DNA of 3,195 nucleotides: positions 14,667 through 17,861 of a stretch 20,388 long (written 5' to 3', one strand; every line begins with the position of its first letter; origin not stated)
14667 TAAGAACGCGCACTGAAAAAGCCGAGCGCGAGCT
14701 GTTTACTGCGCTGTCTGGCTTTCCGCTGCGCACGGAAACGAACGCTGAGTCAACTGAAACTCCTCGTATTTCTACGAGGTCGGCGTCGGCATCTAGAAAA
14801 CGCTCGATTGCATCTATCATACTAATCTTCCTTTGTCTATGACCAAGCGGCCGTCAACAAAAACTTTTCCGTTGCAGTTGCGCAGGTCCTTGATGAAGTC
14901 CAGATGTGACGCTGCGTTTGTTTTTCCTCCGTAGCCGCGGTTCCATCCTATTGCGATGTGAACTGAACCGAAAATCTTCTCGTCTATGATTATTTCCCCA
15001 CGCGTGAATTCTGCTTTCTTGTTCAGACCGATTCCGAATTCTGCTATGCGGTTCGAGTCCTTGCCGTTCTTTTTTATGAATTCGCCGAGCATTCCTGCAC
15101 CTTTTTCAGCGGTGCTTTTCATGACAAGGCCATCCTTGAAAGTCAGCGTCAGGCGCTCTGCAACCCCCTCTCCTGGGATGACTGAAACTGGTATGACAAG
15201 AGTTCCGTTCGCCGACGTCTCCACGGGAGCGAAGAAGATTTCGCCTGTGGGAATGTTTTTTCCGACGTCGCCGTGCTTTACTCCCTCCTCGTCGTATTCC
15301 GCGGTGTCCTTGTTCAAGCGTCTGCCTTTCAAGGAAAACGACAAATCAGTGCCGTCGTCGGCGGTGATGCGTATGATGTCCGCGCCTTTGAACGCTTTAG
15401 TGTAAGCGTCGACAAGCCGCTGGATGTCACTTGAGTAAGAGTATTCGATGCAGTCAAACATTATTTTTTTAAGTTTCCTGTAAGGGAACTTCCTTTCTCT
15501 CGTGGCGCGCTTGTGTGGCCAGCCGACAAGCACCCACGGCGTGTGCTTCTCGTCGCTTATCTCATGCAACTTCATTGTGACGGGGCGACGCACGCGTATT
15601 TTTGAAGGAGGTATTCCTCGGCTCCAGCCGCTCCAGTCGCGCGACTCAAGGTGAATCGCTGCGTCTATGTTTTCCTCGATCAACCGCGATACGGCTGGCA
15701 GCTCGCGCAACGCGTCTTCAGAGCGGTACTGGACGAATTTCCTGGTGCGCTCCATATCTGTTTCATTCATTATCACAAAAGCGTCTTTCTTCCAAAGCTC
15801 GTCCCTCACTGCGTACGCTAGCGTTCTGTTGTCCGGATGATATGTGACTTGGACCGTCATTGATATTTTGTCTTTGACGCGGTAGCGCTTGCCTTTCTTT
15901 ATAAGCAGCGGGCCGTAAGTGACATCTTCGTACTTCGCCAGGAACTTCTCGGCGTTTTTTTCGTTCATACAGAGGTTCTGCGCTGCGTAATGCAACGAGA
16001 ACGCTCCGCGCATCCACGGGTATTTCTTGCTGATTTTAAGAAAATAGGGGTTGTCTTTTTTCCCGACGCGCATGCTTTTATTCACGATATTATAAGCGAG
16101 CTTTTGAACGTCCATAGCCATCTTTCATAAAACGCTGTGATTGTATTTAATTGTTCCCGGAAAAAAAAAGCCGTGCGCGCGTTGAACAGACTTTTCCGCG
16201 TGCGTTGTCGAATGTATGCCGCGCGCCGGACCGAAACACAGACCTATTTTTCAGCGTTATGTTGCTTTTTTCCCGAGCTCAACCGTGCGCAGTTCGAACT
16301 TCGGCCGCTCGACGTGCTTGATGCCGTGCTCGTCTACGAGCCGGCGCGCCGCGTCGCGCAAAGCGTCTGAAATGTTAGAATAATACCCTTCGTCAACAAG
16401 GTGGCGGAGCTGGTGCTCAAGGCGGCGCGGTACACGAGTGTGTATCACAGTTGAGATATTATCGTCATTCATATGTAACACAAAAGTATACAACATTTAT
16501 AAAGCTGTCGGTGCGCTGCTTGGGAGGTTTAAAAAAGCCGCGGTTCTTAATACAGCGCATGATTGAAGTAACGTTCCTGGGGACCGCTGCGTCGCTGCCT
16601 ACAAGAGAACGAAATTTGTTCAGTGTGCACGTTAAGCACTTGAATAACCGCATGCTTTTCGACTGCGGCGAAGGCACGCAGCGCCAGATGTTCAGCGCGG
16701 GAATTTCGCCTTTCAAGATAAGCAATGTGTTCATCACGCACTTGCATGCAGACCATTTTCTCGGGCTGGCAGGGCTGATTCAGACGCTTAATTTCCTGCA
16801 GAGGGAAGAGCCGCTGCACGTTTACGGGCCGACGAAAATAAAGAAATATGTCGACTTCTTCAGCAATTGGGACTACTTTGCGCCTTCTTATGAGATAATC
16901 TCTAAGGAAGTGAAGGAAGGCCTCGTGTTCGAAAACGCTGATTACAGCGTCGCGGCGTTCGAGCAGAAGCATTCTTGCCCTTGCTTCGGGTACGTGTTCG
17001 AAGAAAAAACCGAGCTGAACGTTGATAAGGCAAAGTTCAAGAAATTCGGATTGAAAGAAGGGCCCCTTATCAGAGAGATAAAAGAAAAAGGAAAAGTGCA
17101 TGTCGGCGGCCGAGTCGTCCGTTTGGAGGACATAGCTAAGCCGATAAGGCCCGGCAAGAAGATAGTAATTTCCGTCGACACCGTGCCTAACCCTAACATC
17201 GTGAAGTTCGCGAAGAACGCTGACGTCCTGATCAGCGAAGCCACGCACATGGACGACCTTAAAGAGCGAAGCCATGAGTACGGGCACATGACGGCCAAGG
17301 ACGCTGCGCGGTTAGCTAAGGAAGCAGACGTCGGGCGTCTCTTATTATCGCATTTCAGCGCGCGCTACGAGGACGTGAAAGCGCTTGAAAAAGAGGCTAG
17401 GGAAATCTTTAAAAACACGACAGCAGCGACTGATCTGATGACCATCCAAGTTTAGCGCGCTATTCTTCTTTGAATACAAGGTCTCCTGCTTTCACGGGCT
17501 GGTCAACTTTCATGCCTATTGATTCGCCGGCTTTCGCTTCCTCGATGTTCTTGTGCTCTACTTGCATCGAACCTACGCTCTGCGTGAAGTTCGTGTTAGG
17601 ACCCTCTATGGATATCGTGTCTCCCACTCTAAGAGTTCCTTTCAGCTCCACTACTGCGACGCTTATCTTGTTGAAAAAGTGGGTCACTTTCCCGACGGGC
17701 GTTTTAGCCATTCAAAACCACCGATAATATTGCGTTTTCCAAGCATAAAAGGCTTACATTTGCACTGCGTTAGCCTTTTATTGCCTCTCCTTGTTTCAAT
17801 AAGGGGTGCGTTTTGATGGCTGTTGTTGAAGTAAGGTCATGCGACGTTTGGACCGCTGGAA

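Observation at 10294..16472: Four-gene, translationally coupled 'protease cascade' operon (M29 aminopeptidase, TldD, PmbA/TldE, LonB) with an RHH regulator gene immediately upstream.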

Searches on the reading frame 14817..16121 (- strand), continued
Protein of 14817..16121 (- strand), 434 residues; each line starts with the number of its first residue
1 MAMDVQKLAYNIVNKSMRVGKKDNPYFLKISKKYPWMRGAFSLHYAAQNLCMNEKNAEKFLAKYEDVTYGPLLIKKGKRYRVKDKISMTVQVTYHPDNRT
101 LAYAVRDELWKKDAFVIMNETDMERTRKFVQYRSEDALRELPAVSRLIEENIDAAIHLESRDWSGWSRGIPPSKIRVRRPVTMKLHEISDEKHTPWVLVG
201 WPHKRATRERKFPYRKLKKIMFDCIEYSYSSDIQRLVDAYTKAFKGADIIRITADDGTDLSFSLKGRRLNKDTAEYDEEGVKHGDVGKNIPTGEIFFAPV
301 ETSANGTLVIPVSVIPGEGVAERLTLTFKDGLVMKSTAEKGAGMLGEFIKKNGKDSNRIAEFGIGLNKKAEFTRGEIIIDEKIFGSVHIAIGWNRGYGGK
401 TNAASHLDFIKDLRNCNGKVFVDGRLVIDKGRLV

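Call 38: search_solved_structures(query=window:14817-16121:-, max_evalue=0.01, show_alignments=2)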
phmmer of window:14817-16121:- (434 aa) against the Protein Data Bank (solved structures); distinct sequences matched with E-value up to 0.01: 4.
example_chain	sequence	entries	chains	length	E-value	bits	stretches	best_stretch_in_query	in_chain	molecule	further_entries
1zjc_A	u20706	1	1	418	4e-07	32.4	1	253-392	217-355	aminopeptidase ampS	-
7cn3_A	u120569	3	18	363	7.5e-06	28.2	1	289-431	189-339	2,5-dihydroxypyridine 5,6-dioxygenase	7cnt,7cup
4icq_A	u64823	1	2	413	0.00023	23.3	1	256-353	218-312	Aminopeptidase PepS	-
4icr_A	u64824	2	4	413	0.00024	23.2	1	256-353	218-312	Aminopeptidase PepS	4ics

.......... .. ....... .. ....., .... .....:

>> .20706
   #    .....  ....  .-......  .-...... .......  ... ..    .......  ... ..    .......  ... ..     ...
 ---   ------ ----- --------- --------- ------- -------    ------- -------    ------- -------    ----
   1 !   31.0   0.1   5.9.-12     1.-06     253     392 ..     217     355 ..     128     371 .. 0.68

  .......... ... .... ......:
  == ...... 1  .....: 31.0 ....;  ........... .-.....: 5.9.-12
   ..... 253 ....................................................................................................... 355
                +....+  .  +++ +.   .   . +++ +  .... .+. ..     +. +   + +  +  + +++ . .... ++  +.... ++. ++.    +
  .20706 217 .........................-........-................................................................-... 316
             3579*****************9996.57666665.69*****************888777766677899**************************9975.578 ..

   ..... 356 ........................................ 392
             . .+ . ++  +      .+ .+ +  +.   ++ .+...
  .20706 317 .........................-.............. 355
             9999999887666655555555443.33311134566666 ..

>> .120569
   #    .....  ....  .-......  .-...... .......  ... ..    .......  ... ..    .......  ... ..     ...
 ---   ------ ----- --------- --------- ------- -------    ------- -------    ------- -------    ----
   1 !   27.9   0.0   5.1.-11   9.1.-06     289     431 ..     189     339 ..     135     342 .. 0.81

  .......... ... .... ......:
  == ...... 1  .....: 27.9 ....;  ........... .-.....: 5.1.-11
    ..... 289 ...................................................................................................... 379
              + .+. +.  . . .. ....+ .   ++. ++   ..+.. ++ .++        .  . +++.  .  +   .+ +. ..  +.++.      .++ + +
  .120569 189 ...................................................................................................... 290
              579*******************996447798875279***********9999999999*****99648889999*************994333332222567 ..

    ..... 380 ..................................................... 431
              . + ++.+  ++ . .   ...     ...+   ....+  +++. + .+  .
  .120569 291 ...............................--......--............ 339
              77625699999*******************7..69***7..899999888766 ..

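Call 47: find_encoding_contigs(protein=P0003, flank=8000, max_places=2)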
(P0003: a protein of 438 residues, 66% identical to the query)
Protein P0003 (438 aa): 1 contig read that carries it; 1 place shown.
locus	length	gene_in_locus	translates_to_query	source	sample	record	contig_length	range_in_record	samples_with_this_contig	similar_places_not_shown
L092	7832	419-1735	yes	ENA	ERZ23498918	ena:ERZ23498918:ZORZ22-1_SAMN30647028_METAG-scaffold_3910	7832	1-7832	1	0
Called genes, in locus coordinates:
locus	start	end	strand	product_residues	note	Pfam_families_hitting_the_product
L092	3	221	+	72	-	?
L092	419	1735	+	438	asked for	PF02073:Peptidase_M29, PF26233:NicX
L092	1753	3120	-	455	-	PF02127:Peptidase_M18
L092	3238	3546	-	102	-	-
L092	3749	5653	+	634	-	PF00493:MCM (faint), PF01078:Mg_chelatase, PF00004:AAA (faint), PF07728:AAA_5 (faint), PF00158:Sigma54_activat (weak), PF20436:LonB_AAA-LID, PF05362:Lon_C, PF13541:ChlI, +3 more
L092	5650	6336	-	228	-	-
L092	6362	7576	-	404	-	PF04123:DUF373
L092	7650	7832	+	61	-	?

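Call 59: predict_structure(alignment_id=A1)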
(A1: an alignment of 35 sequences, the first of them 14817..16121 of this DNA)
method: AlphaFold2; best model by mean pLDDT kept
length: 434 residues; sequences in the alignment: 35
mean_pLDDT: 93.3   pTM: 0.90
mean pLDDT of the five models: 93.3, 93.2, 93.0, 91.4, 90.0
residues with pLDDT >= 90: 347; 70-90: 84; 50-70: 3; < 50: 0
segments of 3 or more residues with pLDDT < 50: none
pLDDT, mean of each block of 10 residues (from residue 1): 89 95 90 93 96 96 81 91 94 97 98 97 94 94 94 96 86 86 89 94 92 96 98 97 97 98 93 92 89 94 95 88 97 97 92 89 98 93 97 85 88 97 98 97
secondary structure, 60 per line:
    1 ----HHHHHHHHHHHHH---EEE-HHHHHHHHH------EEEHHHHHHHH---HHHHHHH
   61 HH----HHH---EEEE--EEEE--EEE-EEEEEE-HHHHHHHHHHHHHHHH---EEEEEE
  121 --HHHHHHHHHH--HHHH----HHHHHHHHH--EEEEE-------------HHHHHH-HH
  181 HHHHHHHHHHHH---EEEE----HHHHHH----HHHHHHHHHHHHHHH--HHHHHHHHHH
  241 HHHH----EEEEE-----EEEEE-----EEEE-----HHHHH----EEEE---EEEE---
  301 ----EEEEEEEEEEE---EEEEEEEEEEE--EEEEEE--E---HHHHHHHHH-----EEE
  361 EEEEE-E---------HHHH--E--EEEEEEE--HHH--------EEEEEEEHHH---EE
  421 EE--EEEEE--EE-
elements in order: H5-17 E21-23 H25-33 E40-42 H43-50 H54-62 E73-76 E79-82 E85-87 E89-94 H96-111 E115-120 H123-132 H135-138 H143-151 E154-158 H172-177 H179-192 E196-199 H204-209 H214-228 H231-244 E249-253 E259-263 E269-272 H278-282 E287-290 E294-297 E305-315 E319-329 E332-337 H344-352 E358-365 H377-380 E386-392 E406-412 E419-422 E425-429

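Call 61: fold_search(model_id=the predicted structure, library=pdb)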
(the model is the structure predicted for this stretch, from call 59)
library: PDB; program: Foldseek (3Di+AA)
matches with E <= 10: 1497; with E <= 0.001: 8
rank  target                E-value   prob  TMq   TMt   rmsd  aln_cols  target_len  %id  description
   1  4icr_A                1.4e-19  1.00  0.61  0.65   4.6       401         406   18  Structural basis for substrate recognition and reaction mechanism of bacterial aminopeptidase peps (released 2013-10-23)
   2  1zjc                  1.8e-19  1.00  0.60  0.63   5.2       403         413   19  Aminopeptidase S from S. aureus (released 2005-06-07)
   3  7cn3_A                2.2e-19  1.00  0.54  0.65   6.3       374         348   19  2,5-dihydroxypridine Dioxygenase in complex with 2,5-dihydroxypridine and product N-formylmaleamic acid (released 2020-12-16)
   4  7cn3_C                2.2e-19  1.00  0.53  0.65   5.5       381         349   20  2,5-dihydroxypridine Dioxygenase in complex with 2,5-dihydroxypridine and product N-formylmaleamic acid (released 2020-12-16)
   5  2ayi_A                4.6e-19  1.00  0.62  0.67   5.2       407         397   19  Wild-type AmpT from Thermus thermophilus (released 2005-11-08)
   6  4icq_A                1.1e-18  1.00  0.61  0.63   4.9       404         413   19  Structural basis for substrate recognition and reaction mechanism of bacterial aminopeptidase peps (released 2013-10-23)
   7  4ics_A                1.4e-18  1.00  0.61  0.63   4.9       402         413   19  Crystal structure of PepS from Streptococcus pneumoniae in complex with a substrate (released 2013-10-23)
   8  7cup_E                1.4e-18  1.00  0.54  0.66   5.3       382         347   19  Structure of 2,5-dihydroxypridine Dioxygenase from Pseudomonas putida KT2440 (released 2020-12-16)
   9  6oaq_B                2.7e-03  0.15  0.11  0.14  20.3       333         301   11  Crystal structure of a dual sensor histidine kinase in BeF3- bound state (released 2019-09-18)
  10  9g3h_AB               3.4e-03  0.96  0.14  0.32   9.6       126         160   15  Circularly permuted lumazine synthase twisted tube with no gap between between double strands (released 2025-03-05)
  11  6oap_B                3.6e-03  0.15  0.10  0.13  19.8       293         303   11  Crystal structure of a dual sensor histidine kinase in the green-light absorbing Pg state (released 2019-09-18)
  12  8sbf_B                6.8e-03  0.72  0.09  0.13  18.9       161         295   13  Full-length structure of the LysR-type transcriptional regulator, ACIAD0746, from Acinetobacter baylyi (released 2024-04-17)
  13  6ob8_A                9.8e-03  0.10  0.11  0.14  20.1       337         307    9  Crystal structure of a dual sensor histidine kinase in green light illuminated state (released 2019-09-18)
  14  1usg                  1.2e-02  0.94  0.15  0.18   6.5       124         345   17  L-leucine-binding protein, apo form (released 2003-12-18)
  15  2liv                  1.4e-02  0.75  0.16  0.19   9.4       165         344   16  PERIPLASMIC BINDING PROTEIN STRUCTURE AND FUNCTION. REFINED X-RAY STRUCTURES OF THE LEUCINE/ISOLEUCINE/VALINE-BINDING PR (released 1989-07-12)
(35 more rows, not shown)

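Call 71: search_protein_families(library=padloc, proteins=[window:14817-16121:-], max_evalue=0.001)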
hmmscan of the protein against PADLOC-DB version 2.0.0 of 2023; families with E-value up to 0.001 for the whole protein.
window:14817-16121:- (434 aa): 0 families

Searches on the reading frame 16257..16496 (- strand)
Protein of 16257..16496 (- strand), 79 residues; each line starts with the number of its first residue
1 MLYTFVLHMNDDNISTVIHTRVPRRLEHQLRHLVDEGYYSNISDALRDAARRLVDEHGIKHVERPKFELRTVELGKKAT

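Call 3: search_protein_families(library=pfam, proteins=[window:16257-16496:-], max_evalue=0.01)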
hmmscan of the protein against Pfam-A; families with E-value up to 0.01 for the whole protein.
window:16257-16496:- (79 aa): 1 family
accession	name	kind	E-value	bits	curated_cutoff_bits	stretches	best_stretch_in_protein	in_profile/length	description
PF17723.7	RHH_8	-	0.00026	21.5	25.4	1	31-58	19-46/119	Ribbon-Helix-Helix transcriptional regulator family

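Call 4: search_protein_families(library=ncbifam, proteins=[window:16257-16496:-], max_evalue=0.01)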
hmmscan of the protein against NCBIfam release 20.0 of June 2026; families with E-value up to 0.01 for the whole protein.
window:16257-16496:- (79 aa): 2 families
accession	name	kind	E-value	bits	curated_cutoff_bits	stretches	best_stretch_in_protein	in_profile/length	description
NF058555.1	TransRegCdrSHalo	equivalog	4.9e-06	26.5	100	1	21-63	7-49/61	transcriptional regulator CdrS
TIGR02606.1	antidote_CC2985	hypoth_equivalog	0.00031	20.7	46.2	1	23-59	7-44/70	type II toxin-antitoxin system ParD family antitoxin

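Call 71: search_protein_families(library=padloc, proteins=[window:16257-16496:-], max_evalue=0.001)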
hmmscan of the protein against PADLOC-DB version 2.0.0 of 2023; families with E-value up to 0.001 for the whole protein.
window:16257-16496:- (79 aa): 0 families

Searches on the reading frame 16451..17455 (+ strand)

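Call 3: search_protein_families(library=pfam, proteins=[window:16451-17455:+], max_evalue=0.01)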
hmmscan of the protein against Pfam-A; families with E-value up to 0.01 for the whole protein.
window:16451-17455:+ (334 aa): 4 families
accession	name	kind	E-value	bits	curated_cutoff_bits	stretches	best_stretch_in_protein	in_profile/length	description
PF12706.13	Lactamase_B_2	-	3.7e-16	59.8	27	2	66-185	1-132/200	Beta-lactamase superfamily domain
PF00753.33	Lactamase_B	-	1.1e-11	45.5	22.7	1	66-133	16-87/196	Metallo-beta-lactamase superfamily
PF13691.12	Lactamase_B_4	-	1.1e-07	31.8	27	1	58-101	14-59/63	tRNase Z endonuclease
PF23023.1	Anti-Pycsar_Apyc1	-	0.00031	20.7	50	1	42-110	7-74/250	Anti-Pycsar protein Apyc1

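Call 4: search_protein_families(library=ncbifam, proteins=[window:16451-17455:+], max_evalue=0.01)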
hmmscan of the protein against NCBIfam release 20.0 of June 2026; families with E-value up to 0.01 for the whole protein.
window:16451-17455:+ (334 aa): 16 families
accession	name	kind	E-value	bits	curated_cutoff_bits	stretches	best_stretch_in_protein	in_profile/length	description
TIGR02651.1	RNase_Z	equivalog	6.7e-101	337.3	292.95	1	39-334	1-302/302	ribonuclease Z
NF000801.0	PRK00055.1-3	equivalog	8e-98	327.3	252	1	37-334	1-303/307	ribonuclease Z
NF000800.0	PRK00055.1-1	equivalog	8.7e-68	228.6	398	1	39-334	2-305/305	ribonuclease Z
NF000804.0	PRK00055.2-1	equivalog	1.5e-65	221.3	402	1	39-331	5-296/306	ribonuclease Z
NF000805.0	PRK00055.2-3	equivalog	5.5e-65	219.6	416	1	38-334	4-300/307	ribonuclease Z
TIGR02649.1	true_RNase_BN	exception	1.5e-52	178.5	563.7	1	39-332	1-302/304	ribonuclease BN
NF002558.0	PRK02126.1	subfamily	1.7e-39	135.8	315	2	140-325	129-337/345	ribonuclease Z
NF041257.1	GntH_guanitoxin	equivalog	1.3e-24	86.8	333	2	38-128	13-107/374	guanitoxin biosynthesis MBL fold metallo-hydrolase GntH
NF041851.1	cyc_nuc_deg_phdiest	equivalog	2.9e-19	69.5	400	2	234-322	154-240/253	cyclic nucleotide-degrading phosphodiesterase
NF000806.0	PRK00055.2-4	equivalog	1.2e-17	64.1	363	1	37-134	1-101/280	ribonuclease Z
TIGR02650.1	RNase_Z_T_toga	equivalog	1.9e-14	53.5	507.05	1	54-321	7-264/277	ribonuclease Z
NF038231.1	MBL_Geo_Pelo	equivalog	2.1e-07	30.8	360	1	50-131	28-105/250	GPMC system MBL fold metallohydrolase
NF047979.1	lactonase_AidB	equivalog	3e-06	26.7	360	1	77-107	81-111/271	AidB family quorum-quenching N-acyl homoserine lactonase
TIGR03307.1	PhnP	equivalog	3.7e-06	26.5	272.25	1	47-187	28-154/249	phosphonate metabolism protein PhnP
NF002553.0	PRK02113.1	equivalog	1.5e-05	24.5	386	1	54-174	33-151/252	MBL fold metallo-hydrolase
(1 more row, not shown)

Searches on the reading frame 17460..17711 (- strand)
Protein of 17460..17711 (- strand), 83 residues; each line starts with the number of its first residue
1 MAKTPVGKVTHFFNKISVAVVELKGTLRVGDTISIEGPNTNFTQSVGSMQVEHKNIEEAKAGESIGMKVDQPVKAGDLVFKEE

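Call 3: search_protein_families(library=pfam, proteins=[window:17460-17711:-], max_evalue=0.01)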
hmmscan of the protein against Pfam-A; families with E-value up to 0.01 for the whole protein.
window:17460-17711:- (83 aa): 5 families
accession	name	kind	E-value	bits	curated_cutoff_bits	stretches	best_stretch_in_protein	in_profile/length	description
PF16325.11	Peptidase_U32_C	-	6.3e-09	36.3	28.2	1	6-79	6-82/83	Peptidase family U32 C-terminal domain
PF03144.31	GTP_EFTU_D2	-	2.2e-07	31.6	30.3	1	24-69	10-58/73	Elongation factor Tu domain 2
PF14578.12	GTP_EFTU_D4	-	0.0035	17.7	23.8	1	17-77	20-77/86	Elongation factor Tu domain 4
PF01200.24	Ribosomal_S28e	-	0.0038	17.6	25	0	46-79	19-52/64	Ribosomal protein S28e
PF22042.2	EF-G_D2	-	0.0071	16.9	27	1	23-78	24-80/84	Elongation factor G domain 2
